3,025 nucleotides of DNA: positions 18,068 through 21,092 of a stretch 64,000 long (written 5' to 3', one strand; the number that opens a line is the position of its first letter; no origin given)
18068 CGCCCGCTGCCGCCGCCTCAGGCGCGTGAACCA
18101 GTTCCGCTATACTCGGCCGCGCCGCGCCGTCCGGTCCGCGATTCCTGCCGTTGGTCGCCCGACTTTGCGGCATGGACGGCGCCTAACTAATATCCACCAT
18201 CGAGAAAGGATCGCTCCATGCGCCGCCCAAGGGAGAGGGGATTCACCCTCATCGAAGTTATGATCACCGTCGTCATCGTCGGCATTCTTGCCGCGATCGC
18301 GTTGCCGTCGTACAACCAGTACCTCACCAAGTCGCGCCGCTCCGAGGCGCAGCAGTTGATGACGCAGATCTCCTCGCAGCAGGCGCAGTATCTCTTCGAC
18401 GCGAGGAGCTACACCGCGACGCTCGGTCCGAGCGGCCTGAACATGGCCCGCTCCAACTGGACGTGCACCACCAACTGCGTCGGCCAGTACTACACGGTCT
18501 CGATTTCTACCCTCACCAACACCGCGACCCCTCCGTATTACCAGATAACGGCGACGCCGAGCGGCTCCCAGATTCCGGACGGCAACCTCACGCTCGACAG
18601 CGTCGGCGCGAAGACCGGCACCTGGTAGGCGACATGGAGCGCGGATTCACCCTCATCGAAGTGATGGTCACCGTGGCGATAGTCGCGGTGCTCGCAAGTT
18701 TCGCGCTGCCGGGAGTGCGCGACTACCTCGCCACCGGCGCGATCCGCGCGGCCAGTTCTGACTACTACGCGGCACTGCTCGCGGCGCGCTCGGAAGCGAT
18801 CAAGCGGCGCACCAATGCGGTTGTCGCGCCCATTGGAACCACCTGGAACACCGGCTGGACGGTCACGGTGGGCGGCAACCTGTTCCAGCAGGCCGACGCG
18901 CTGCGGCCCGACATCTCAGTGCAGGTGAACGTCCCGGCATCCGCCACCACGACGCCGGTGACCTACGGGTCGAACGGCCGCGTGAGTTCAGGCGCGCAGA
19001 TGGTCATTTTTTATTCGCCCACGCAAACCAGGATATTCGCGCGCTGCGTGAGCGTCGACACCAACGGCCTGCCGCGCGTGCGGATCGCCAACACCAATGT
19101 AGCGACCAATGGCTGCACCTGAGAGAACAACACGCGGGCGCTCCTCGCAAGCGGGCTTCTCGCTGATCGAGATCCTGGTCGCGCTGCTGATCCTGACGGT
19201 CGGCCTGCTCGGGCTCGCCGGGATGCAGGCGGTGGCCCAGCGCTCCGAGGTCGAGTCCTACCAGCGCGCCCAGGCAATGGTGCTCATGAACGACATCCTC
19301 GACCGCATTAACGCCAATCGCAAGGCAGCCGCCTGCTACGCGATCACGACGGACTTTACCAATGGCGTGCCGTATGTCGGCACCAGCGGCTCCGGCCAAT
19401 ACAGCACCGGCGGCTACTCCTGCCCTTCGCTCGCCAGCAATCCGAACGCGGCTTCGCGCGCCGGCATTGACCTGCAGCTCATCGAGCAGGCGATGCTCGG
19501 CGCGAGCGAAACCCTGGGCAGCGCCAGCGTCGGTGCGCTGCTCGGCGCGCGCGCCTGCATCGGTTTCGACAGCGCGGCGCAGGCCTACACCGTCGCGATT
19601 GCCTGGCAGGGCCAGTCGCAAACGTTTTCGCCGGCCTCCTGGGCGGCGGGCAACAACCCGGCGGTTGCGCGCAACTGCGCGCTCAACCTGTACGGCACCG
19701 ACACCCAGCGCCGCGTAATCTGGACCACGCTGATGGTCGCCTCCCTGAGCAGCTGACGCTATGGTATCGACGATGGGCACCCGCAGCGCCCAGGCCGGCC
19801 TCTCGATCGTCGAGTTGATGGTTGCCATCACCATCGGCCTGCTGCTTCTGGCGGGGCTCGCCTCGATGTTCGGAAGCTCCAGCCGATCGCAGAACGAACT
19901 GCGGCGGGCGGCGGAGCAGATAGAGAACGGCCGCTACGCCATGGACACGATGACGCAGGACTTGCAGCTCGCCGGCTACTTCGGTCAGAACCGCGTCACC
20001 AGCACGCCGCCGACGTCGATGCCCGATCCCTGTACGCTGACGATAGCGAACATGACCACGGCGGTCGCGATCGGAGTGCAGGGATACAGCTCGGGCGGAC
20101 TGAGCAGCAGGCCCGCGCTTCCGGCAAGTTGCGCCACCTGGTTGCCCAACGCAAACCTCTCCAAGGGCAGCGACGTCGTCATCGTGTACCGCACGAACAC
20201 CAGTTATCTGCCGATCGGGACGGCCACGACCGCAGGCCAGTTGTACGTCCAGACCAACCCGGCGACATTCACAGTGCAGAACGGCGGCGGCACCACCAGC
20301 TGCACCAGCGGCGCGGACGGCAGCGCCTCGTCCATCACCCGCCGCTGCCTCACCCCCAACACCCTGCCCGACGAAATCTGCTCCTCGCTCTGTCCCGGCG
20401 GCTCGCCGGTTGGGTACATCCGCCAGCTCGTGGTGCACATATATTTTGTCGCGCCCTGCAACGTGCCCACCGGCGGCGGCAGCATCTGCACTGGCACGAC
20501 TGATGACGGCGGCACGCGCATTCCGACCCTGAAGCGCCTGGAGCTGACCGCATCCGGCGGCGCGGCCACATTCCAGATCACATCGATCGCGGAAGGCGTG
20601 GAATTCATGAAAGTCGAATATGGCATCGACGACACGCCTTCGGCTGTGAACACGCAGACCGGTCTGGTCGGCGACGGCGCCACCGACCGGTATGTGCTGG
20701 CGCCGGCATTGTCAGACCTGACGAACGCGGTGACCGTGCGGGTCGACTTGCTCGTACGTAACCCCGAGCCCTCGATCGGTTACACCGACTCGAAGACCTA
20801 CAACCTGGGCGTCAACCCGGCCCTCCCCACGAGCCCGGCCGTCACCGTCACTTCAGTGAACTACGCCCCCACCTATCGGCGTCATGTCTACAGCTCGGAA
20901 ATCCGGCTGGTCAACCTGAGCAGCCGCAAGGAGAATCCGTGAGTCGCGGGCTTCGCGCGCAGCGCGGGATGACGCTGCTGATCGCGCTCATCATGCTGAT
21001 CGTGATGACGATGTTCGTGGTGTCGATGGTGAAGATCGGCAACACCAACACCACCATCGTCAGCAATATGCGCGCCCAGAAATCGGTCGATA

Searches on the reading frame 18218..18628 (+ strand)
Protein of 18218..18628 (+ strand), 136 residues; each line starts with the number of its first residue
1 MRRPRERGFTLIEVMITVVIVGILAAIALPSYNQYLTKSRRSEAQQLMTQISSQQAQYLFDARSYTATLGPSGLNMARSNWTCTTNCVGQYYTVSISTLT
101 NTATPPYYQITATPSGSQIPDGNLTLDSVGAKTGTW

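Call 12: search_protein_families(library=pfam, proteins=[window:18218-18628:+], max_evalue=0.01)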
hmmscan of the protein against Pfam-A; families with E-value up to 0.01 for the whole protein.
window:18218-18628:+ (136 aa): 2 families
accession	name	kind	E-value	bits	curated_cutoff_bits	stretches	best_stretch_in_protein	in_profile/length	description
PF16732.10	ComP_DUS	-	1.5e-13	51.8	27.3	1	30-120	1-80/87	Type IV minor pilin ComP, DNA uptake sequence receptor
PF07963.17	N_methyl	-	1.6e-10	40.5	21.2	1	4-29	2-27/27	Prokaryotic N-terminal methylation motif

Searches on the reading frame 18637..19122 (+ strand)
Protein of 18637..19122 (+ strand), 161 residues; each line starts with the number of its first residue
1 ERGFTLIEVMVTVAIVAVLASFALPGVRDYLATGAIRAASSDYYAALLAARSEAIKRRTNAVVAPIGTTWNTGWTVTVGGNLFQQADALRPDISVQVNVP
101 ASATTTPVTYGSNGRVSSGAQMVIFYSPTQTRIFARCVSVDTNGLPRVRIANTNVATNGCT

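Call 12: search_protein_families(library=pfam, proteins=[window:18637-19122:+], max_evalue=0.01)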
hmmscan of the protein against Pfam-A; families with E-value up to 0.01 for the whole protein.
window:18637-19122:+ (161 aa): 2 families
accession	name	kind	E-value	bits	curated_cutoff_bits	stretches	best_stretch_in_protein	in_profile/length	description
PF12019.13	GspH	-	2.2e-10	41.5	21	1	42-144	4-108/108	Type II transport protein GspH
PF07963.17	N_methyl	-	7.5e-08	32.1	21.2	1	1-24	4-27/27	Prokaryotic N-terminal methylation motif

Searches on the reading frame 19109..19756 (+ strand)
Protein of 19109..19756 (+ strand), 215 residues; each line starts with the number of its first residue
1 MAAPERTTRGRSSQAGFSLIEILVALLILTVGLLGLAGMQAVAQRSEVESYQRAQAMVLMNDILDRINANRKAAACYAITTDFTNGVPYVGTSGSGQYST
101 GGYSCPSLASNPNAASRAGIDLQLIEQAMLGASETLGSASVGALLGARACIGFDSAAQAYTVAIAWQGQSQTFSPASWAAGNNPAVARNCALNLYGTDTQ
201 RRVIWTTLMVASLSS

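Call 12: search_protein_families(library=pfam, proteins=[window:19109-19756:+], max_evalue=0.01)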
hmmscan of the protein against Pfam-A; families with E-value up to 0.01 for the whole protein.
window:19109-19756:+ (215 aa): 2 families
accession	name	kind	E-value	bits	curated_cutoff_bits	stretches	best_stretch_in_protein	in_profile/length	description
PF07963.17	N_methyl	-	1.3e-07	31.3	21.2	1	11-36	1-26/27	Prokaryotic N-terminal methylation motif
PF22150.1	Tt1218-like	-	0.00017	22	27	1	38-78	1-41/76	Type IV pilin Tt1218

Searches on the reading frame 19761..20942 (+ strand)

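Call 12: search_protein_families(library=pfam, proteins=[window:19761-20942:+], max_evalue=0.01)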
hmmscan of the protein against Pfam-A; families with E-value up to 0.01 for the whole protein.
window:19761-20942:+ (393 aa): 2 families
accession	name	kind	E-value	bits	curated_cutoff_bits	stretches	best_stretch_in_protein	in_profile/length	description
PF16074.10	PilW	-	2.6e-18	66.7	26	1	250-385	9-124/124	Type IV Pilus-assembly protein W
PF07963.17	N_methyl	-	0.00011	22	21.2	1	8-33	1-26/27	Prokaryotic N-terminal methylation motif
